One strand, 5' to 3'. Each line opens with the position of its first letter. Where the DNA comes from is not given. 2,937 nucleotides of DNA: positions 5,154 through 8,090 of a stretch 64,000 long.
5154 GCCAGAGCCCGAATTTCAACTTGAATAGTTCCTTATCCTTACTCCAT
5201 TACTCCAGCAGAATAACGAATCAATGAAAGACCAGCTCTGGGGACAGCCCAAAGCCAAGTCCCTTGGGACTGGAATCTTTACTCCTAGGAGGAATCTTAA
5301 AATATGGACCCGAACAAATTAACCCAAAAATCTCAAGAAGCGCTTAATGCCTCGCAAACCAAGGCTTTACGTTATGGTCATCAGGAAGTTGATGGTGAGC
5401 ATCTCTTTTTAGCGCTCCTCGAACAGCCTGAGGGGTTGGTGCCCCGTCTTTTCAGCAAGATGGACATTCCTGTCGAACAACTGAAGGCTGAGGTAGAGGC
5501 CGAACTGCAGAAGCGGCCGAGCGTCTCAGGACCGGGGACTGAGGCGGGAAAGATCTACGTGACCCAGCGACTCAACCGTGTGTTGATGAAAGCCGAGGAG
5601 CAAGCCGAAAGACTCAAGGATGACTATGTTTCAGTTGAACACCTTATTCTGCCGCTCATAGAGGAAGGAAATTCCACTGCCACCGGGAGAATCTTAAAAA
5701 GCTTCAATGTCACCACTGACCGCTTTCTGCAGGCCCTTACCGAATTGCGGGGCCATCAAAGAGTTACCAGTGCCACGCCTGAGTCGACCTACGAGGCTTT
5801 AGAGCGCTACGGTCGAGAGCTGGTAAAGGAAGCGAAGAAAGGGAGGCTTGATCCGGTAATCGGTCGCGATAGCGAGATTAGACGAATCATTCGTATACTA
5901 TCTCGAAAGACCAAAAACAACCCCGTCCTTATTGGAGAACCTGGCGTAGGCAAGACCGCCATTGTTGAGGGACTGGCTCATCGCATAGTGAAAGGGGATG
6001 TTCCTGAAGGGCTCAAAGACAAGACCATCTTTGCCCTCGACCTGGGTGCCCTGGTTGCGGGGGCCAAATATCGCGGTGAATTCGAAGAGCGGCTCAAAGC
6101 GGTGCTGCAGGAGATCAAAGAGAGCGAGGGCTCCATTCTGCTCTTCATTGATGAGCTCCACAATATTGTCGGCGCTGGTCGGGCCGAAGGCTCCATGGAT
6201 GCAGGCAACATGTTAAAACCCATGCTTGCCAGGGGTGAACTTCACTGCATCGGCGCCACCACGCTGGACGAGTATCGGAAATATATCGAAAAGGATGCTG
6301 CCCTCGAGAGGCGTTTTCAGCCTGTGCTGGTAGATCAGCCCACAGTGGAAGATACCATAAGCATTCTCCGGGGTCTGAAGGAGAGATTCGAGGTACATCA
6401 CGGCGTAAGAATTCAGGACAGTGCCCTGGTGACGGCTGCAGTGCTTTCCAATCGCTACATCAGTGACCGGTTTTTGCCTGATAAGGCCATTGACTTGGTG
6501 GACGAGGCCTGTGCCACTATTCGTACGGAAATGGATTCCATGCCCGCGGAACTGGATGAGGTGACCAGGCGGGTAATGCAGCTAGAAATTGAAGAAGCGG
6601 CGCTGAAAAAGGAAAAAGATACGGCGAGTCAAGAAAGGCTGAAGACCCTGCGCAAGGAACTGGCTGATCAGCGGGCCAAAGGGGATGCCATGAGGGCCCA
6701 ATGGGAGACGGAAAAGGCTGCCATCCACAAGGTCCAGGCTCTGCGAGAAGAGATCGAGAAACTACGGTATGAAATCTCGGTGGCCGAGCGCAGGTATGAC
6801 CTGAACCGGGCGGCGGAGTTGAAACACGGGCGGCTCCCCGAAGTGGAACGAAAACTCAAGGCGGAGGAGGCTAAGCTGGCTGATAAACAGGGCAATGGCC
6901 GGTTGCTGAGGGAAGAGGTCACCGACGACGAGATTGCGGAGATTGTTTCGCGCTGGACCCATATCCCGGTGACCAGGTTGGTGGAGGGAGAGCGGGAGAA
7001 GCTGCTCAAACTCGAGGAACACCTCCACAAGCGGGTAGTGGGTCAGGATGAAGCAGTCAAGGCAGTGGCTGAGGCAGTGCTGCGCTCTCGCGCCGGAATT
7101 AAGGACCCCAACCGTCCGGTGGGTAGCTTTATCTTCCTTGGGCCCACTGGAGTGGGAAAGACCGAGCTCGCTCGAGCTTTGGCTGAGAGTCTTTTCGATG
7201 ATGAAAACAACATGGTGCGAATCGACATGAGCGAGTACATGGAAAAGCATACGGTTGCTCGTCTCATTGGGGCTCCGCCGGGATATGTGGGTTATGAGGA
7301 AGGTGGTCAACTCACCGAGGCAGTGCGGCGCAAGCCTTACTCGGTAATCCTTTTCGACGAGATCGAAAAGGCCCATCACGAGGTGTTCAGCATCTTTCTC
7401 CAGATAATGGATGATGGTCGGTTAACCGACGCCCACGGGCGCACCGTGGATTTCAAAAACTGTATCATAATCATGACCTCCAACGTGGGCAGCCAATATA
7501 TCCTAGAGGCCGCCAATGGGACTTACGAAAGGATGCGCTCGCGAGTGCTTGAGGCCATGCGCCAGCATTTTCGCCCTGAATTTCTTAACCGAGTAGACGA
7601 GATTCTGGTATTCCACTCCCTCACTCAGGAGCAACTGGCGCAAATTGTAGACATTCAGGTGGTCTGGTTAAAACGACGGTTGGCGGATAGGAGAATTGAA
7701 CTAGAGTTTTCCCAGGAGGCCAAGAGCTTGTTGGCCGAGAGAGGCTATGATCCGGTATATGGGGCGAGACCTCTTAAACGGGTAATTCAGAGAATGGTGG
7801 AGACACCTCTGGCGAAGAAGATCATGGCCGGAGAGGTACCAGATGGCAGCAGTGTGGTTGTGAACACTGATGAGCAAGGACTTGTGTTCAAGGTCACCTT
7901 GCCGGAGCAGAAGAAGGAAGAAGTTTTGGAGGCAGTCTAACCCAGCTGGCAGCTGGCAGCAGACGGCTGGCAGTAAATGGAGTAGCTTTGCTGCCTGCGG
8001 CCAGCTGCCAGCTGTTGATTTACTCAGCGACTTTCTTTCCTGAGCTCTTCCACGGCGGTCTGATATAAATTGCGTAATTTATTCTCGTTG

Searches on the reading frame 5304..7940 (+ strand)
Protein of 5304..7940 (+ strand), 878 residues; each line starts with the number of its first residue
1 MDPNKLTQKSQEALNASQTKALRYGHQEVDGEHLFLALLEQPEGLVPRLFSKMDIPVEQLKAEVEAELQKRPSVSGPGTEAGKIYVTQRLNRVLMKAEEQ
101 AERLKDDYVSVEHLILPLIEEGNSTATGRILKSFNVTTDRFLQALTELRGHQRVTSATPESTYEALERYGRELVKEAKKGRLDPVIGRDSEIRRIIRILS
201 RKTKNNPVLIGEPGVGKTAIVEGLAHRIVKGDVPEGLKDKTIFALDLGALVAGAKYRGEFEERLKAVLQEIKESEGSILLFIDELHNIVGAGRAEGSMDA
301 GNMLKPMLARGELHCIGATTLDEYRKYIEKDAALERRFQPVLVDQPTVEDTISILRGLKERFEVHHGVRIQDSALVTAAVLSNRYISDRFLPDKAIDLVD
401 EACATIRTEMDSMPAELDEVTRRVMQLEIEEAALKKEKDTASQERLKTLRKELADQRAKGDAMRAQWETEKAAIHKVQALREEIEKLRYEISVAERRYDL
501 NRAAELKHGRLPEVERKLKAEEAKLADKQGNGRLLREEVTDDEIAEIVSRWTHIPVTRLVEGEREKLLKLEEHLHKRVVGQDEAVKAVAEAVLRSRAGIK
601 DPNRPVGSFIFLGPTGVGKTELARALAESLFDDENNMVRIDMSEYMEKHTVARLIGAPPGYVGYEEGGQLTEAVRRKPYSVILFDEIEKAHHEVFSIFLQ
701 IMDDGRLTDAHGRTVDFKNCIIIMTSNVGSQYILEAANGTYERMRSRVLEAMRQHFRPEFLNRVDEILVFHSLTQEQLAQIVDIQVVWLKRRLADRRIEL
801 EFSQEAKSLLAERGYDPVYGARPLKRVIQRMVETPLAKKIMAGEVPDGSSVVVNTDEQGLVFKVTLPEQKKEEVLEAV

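Call 71: search_protein_families(library=pfam, proteins=[window:5304-7937:+], max_evalue=0.00001)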
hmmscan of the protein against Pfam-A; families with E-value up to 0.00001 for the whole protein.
window:5304-7937:+ (878 aa): 15 families
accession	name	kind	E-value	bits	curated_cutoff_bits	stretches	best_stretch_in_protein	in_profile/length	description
PF07724.20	AAA_2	-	1.7e-72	243.3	27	1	604-767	1-166/166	AAA domain (Cdc48 subfamily)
PF17871.7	AAA_lid_9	-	1.1e-34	118.9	22.8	1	347-449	1-103/104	AAA lid domain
PF10431.15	ClpB_D2-small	-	2.8e-30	104.6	21.9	1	773-853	1-81/81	C-terminal, D2-small domain, of ClpB protein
PF00004.35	AAA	-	1.2e-25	90.9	21.2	2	208-321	2-110/131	ATPase family associated with various cellular activities (AAA)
PF02861.25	Clp_N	-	9.1e-24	83.8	20.7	2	18-68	2-52/53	Clp amino terminal domain, pathogenicity island component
PF07728.20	AAA_5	-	5.2e-19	69.1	22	1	609-730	2-125/139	AAA domain (dynein-related subfamily)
PF13401.12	AAA_22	-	2.5e-13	50.9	27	0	202-295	3-97/130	AAA domain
PF13191.12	AAA_16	-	3.1e-11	44.5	32.6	1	185-232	2-52/167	AAA ATPase domain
PF20720.3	nSTAND3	-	5.2e-09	36.4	27.2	0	610-649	21-60/155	Novel STAND NTPase 3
PF05621.17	TniB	-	1.5e-07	31.4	22.4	0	206-343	37-184/189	Bacterial TniB protein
PF01637.24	ATPase_2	-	1.6e-07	31.8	33.2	0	188-295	4-129/225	ATPase domain predominantly from Archaea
PF00158.32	Sigma54_activat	-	2.9e-07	30.7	20.2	0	609-727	25-142/168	Sigma-54 interaction domain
PF13173.12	AAA_14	-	3.5e-07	30.7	27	0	610-692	6-76/129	AAA domain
PF01695.23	IstB_IS21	-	7.1e-07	29.4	24.1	0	202-269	90-153/238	IstB-like ATP binding protein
PF12775.13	AAA_7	-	8.2e-06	25.9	25.8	0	609-655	36-82/181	P-loop containing dynein motor region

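Call 84: find_encoding_contigs(protein=window:5304-7940:+, flank=10000, max_places=8)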
Protein window:5304-7940:+ (878 aa): 4 contigs read that carry it; 4 places shown.
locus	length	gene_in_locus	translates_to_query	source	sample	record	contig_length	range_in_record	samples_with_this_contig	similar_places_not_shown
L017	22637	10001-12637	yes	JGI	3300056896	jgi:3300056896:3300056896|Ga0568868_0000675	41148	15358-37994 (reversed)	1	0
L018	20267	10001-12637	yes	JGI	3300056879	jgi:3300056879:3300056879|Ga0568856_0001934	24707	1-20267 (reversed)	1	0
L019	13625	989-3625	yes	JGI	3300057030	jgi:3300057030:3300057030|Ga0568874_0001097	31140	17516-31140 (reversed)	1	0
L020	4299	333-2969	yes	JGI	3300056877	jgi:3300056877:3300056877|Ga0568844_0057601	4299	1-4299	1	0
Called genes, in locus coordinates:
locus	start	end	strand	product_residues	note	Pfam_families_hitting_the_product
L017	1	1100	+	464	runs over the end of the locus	PF03773:ArsP_1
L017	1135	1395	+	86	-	PF13192:Thioredoxin_3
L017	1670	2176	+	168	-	PF13192:Thioredoxin_3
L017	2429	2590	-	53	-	-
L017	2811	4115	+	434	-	PF01590:GAF, PF13185:GAF_2, PF13492:GAF_3, PF07228:SpoIIE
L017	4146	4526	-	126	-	PF00903:Glyoxalase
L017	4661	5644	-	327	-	PF13623:SurA_N_2, PF13624:SurA_N_3, PF09312:SurA_N, PF13145:Rotamase_2, PF13616:Rotamase_3, PF00639:Rotamase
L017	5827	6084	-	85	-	-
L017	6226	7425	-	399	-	PF00266:Aminotran_5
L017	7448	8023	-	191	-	PF01592:NifU_N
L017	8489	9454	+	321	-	PF00226:DnaJ, PF01556:DnaJ_C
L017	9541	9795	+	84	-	PF13591:MerR_2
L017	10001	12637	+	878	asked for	PF02861:Clp_N, PF23569:NBD_SMAX1, PF00004:AAA, PF17871:AAA_lid_9, PF07724:AAA_2, PF00004:AAA, PF07728:AAA_5, PF10431:ClpB_D2-small, +11 more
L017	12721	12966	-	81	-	-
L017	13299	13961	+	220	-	-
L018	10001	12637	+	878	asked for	PF02861:Clp_N, PF23569:NBD_SMAX1, PF00004:AAA, PF17871:AAA_lid_9, PF07724:AAA_2, PF00004:AAA, PF07728:AAA_5, PF10431:ClpB_D2-small, +11 more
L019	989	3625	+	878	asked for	PF02861:Clp_N, PF23569:NBD_SMAX1, PF00004:AAA, PF17871:AAA_lid_9, PF07724:AAA_2, PF00004:AAA, PF07728:AAA_5, PF10431:ClpB_D2-small, +11 more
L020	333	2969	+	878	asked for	PF02861:Clp_N, PF23569:NBD_SMAX1, PF00004:AAA, PF17871:AAA_lid_9, PF07724:AAA_2, PF00004:AAA, PF07728:AAA_5, PF10431:ClpB_D2-small, +11 more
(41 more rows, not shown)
